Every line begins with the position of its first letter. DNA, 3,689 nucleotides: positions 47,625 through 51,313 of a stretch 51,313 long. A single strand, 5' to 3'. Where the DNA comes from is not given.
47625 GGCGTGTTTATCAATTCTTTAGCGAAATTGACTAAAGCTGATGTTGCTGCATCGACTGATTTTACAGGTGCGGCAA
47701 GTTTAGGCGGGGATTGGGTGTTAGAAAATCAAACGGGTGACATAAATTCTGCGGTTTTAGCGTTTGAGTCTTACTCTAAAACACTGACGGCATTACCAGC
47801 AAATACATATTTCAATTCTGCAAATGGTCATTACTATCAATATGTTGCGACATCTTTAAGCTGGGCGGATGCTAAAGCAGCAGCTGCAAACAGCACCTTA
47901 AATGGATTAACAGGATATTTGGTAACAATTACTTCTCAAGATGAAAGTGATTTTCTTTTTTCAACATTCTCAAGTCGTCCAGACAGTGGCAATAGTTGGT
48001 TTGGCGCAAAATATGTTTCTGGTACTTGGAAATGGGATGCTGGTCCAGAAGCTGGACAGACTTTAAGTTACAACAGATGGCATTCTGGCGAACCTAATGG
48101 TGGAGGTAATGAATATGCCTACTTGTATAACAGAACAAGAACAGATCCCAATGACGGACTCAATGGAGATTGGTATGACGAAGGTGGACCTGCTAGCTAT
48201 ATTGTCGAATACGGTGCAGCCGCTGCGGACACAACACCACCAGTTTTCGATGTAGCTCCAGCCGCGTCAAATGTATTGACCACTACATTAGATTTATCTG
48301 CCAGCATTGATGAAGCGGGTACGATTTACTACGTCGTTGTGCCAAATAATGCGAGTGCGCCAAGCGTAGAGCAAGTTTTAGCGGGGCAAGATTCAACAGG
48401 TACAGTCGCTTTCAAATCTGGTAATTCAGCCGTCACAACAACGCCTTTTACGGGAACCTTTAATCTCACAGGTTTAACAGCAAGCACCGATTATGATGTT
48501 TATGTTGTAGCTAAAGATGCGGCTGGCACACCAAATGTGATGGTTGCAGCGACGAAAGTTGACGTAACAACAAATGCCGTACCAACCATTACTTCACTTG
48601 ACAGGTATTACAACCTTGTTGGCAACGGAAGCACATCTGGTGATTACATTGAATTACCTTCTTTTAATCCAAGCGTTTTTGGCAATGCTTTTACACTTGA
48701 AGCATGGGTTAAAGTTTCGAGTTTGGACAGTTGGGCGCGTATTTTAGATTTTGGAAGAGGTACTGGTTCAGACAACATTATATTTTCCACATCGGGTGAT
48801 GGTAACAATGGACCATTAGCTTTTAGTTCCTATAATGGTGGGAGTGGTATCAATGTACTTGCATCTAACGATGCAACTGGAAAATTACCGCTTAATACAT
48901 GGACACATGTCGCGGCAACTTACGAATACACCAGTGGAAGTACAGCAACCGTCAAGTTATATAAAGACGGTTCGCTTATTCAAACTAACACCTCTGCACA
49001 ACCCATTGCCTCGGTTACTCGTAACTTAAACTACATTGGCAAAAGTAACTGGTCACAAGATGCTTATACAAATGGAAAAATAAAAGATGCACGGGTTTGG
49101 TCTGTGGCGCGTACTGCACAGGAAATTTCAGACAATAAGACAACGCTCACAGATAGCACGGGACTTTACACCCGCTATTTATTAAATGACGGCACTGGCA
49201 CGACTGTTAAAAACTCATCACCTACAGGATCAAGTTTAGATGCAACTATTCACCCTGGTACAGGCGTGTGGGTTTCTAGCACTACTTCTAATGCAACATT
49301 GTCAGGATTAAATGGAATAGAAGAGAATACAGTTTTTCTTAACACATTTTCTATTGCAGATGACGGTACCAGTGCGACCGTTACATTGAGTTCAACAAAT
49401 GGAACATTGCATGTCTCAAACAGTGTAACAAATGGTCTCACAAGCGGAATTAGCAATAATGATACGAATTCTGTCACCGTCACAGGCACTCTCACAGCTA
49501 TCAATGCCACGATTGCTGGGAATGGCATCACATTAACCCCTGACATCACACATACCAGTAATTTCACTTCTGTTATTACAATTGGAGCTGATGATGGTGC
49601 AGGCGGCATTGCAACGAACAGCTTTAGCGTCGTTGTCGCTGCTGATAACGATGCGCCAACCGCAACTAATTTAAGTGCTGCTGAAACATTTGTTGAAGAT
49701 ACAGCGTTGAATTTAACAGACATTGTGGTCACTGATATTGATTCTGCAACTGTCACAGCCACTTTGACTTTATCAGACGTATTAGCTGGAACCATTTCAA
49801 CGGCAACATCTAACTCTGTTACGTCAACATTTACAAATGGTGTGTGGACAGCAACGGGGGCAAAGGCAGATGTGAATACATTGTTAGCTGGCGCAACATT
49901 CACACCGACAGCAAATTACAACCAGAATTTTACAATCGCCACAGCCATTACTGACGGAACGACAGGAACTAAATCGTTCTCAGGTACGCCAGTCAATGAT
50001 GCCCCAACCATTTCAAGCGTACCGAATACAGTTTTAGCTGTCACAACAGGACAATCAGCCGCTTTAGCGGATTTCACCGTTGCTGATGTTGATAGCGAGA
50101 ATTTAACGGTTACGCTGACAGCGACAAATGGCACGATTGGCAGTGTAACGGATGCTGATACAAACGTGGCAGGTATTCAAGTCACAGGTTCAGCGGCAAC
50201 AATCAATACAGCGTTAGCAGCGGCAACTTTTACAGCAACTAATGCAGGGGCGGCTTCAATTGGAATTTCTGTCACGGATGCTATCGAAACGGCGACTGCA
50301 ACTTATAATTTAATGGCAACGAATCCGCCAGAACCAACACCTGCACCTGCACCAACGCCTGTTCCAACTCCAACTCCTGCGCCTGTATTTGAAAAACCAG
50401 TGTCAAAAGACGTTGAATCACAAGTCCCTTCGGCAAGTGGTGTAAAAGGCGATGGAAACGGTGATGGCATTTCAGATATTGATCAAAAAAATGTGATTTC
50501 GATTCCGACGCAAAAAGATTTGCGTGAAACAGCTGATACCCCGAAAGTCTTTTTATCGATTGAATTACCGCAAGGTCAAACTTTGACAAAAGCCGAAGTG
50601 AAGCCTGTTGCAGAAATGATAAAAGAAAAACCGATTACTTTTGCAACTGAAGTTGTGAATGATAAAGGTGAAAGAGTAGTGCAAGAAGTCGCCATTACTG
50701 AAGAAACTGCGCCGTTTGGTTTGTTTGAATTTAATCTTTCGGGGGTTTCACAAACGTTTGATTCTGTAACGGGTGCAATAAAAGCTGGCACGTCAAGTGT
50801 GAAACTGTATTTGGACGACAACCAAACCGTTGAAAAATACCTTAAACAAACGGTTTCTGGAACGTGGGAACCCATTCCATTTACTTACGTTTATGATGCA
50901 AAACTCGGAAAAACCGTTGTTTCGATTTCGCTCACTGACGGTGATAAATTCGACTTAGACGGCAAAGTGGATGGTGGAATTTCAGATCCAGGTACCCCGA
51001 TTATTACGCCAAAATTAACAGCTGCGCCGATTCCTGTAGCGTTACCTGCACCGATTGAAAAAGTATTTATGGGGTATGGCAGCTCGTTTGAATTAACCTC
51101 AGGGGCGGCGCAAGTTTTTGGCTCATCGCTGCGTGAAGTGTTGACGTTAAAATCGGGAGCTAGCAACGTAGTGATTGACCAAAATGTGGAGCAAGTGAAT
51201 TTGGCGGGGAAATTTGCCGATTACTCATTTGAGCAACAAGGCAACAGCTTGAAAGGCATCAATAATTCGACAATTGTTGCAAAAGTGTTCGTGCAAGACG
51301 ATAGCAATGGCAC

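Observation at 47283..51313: Giant lectin-rich surface protein gene that the ORF track does not show (ORF runs off the window)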

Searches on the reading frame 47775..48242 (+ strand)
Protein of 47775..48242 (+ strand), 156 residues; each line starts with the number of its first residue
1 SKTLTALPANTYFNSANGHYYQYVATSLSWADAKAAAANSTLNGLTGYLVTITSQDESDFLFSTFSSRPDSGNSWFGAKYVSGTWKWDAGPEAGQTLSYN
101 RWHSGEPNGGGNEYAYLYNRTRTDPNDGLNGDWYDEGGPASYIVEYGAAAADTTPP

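Call 39: search_protein_families(library=pfam, proteins=[window:47775-48242:+], max_evalue=10)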
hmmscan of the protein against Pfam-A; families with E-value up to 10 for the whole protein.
seq(156 aa): 1 family
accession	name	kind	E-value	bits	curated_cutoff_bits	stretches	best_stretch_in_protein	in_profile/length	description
PF00059.27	Lectin_C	-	1.8e-05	25.9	22.6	1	29-118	4-85/107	Lectin C-type domain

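Call 57: search_solved_structures(query=window:47775-48242:+, max_evalue=0.001, show_alignments=2)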
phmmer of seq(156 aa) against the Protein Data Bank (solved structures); distinct sequences matched with E-value up to 0.001: 18.
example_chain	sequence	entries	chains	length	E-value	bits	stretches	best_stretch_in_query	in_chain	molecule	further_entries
2vuv_A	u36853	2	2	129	3.2e-07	34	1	23-119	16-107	CODAKINE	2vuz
1k9j_A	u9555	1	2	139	1e-05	29.1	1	27-119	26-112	mDC-SIGN2 TYPE I ISOFORM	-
1xph_A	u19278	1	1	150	1.3e-05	28.8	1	28-118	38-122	CD209 antigen-like protein 1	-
8rcy_A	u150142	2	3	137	1.3e-05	28.7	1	28-119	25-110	C-type lectin domain family 4 member M | Isoform 1 of C-type lectin domain family 4 member M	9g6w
1sl6_A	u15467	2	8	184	2.9e-05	27.6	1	28-118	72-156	C-type lectin DC-SIGNR | CD209 antigen-like protein 1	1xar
9t9z_A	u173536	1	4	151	3.5e-05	27.4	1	37-114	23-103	C-type lectin mosGCTL-1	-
1iod_A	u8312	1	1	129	8.6e-05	26.1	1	13-106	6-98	COAGULATION FACTOR X BINDING PROTEIN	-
1y17_A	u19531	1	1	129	9.6e-05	25.9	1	12-106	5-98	anticoagulant protein A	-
4wqq_A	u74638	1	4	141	0.00023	24.7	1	14-117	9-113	Lectin CEL-I, N-acetyl-D-galactosamine-specific C-type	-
4kzv_A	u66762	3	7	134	0.00027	24.5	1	23-109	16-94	C-type lectin mincle | Mincle CRD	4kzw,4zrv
1wt9_A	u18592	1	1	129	0.00032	24.3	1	13-106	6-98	agkisacutacin A chain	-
4zrw_A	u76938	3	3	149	0.00034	24.2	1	23-109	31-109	mincle protein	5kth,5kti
8h4v_A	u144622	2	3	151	0.00035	24.1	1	23-109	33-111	C-type lectin domain family 4 member E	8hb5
3wh2_A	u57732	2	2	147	0.00035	24.1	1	20-110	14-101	C-type lectin domain family 4 member E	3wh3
5xts_A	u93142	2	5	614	0.00036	24.1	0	19-107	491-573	Macrophage mannose receptor 1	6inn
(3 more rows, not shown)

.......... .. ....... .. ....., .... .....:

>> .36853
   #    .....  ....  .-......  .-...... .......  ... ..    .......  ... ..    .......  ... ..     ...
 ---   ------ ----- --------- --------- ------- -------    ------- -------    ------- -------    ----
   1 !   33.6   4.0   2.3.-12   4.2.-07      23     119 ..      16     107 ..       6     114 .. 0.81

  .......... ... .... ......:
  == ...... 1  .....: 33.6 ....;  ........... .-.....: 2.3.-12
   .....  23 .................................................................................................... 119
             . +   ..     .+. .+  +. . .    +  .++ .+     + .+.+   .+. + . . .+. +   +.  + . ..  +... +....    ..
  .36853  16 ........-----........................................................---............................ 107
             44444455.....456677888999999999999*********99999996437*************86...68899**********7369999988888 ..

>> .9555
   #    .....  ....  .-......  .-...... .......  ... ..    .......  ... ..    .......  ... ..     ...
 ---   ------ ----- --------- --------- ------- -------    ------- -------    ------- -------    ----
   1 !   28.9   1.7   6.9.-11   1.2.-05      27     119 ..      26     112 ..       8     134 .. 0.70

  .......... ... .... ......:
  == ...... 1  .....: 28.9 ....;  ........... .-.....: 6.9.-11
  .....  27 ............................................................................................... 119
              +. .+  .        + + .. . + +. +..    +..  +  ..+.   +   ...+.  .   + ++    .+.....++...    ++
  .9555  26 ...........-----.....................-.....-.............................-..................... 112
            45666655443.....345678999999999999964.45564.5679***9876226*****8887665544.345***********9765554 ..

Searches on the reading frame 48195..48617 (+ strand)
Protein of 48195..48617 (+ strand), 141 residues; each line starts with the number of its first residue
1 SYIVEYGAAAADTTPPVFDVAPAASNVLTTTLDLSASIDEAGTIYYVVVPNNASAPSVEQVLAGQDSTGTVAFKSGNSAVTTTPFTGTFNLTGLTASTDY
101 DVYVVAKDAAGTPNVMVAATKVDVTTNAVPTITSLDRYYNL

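Call 39: search_protein_families(library=pfam, proteins=[window:48195-48617:+], max_evalue=10)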
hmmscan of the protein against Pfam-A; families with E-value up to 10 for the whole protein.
seq(141 aa): 2 families
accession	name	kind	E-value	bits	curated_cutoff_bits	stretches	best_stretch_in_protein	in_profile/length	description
PF00041.27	fn3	-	0.0035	18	25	1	71-111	34-73/84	Fibronectin type III domain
PF25059.1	FN3_DSCAM-DSCAML_C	-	0.096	13.5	39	1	81-120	39-78/89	DSCAM/DSCAML C-terminal Fn3-like domain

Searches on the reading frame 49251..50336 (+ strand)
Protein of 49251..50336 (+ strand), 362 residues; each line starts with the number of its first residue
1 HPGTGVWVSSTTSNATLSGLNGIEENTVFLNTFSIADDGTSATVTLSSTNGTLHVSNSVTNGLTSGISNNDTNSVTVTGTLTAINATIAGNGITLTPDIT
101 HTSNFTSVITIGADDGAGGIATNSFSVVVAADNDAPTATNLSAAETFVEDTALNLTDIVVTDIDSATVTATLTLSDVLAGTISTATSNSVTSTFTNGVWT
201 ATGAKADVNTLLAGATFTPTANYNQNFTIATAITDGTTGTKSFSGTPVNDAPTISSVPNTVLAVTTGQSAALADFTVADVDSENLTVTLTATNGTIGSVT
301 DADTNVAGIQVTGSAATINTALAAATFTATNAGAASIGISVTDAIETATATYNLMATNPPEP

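Call 39: search_protein_families(library=pfam, proteins=[window:49251-50336:+], max_evalue=10)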
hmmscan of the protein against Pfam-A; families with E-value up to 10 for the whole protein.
seq(362 aa): 1 family
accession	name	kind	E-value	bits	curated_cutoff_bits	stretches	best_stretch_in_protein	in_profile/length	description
PF17892.7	Cadherin_5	-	0.028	14.7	26.5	1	215-242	63-90/98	Cadherin-like domain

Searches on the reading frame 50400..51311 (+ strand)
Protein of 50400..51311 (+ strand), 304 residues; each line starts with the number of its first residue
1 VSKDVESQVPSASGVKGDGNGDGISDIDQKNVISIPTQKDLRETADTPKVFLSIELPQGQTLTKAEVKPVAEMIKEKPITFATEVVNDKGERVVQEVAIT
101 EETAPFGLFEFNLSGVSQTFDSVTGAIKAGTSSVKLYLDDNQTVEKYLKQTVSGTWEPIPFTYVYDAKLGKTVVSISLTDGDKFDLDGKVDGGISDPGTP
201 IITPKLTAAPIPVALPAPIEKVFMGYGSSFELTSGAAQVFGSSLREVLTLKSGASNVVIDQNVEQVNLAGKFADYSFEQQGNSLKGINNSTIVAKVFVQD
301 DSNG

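Call 44: find_related_loci(query=window:50400-51311:+, collection=metagenome_contigs, flank=10000)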
Query window:50400-51311:+ (304 aa) in metagenome_contigs; peptide patterns used: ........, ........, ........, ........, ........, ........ (x = any residue, [..] = any of these).
90 stretches matched a pattern; 5 encode a relative of the query (tblastn E <= 1e-3); 5 distinct loci.
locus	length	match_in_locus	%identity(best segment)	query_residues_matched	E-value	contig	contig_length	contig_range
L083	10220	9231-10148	73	1-304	8e-147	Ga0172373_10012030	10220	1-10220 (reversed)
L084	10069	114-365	43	221-304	2e-15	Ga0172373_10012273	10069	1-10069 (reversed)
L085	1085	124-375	43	221-304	1e-15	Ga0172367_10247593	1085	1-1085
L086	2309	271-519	33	219-301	7e-8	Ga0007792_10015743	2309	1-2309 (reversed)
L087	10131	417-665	32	219-301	2e-7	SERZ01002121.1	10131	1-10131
